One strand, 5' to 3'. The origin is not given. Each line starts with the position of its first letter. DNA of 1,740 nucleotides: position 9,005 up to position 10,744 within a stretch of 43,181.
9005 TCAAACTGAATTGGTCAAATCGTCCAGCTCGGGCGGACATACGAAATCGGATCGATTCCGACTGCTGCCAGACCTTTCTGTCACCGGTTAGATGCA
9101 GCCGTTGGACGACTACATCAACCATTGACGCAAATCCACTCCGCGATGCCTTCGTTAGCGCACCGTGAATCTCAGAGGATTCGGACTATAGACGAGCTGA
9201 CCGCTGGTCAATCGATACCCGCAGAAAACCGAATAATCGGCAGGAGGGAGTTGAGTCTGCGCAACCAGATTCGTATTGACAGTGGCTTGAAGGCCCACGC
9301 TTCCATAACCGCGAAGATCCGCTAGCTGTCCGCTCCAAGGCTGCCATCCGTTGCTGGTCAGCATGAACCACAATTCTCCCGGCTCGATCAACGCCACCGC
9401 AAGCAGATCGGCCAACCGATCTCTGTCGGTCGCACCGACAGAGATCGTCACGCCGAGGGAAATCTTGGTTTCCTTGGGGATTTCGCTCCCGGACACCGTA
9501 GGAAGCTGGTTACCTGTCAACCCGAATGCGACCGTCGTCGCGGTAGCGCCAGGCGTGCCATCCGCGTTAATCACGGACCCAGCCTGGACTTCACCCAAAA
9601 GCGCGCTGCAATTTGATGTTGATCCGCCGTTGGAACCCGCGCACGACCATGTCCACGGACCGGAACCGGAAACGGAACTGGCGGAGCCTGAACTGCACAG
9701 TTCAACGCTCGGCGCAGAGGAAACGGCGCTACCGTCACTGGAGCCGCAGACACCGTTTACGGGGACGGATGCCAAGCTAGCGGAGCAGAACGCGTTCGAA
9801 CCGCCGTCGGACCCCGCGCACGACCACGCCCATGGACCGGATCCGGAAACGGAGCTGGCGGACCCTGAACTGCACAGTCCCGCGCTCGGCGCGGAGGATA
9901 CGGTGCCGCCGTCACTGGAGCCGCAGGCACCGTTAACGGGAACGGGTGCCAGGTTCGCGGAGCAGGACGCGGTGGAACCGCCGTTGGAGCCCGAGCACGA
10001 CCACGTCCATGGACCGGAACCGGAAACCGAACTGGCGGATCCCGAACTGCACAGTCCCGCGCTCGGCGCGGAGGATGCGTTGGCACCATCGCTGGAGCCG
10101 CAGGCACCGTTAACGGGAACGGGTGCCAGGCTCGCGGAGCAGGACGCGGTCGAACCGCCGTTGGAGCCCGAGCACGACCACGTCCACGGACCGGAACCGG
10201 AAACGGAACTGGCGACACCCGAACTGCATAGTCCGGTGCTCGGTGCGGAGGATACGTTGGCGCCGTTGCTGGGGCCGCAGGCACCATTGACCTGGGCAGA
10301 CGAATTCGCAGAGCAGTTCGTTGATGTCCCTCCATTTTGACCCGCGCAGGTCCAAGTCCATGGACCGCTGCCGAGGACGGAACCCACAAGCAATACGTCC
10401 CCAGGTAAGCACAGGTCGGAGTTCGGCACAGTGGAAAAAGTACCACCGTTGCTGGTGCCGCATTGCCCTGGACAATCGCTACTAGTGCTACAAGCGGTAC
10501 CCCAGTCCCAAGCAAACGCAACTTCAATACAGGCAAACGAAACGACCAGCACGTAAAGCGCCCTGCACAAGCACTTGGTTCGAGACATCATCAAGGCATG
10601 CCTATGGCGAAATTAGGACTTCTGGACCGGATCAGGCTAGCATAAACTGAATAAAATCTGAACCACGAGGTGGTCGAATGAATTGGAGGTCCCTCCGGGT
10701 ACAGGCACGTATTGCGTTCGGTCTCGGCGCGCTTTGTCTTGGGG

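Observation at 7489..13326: Three adjacent secreted proteins appear to share a terminal domain of about 90 aa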

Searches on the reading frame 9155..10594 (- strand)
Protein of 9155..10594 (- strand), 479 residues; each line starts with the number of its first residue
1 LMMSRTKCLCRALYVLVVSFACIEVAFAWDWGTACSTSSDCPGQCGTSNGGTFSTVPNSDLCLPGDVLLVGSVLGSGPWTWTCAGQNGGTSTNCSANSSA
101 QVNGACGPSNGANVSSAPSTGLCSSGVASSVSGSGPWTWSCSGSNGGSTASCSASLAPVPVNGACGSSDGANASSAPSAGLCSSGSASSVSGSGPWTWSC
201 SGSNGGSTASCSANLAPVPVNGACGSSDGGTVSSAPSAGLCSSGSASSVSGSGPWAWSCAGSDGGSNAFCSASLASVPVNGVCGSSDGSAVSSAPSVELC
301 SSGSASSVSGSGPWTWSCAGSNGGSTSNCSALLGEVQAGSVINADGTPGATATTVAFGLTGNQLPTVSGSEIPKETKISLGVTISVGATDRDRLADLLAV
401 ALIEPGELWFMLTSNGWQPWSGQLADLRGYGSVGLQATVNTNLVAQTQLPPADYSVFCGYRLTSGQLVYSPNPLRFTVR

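Call 6: search_protein_families(library=pfam, proteins=[window:9155-10594:-], max_evalue=1)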
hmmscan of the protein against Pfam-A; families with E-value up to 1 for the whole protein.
window:9155-10594:- (479 aa): 0 families

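Call 48: search_protein_families(library=ncbifam, proteins=[window:9155-10594:-], max_evalue=0.1)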
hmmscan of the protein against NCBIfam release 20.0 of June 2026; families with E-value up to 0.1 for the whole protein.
window:9155-10594:- (479 aa): 0 families
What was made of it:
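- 9155..10594 (-): Protein B: 479 aa, made of a signal peptide, Cys-rich 59-aa repeats and an Ig-like tail. No Pfam or NCBIfam hit (calls 6, 48).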
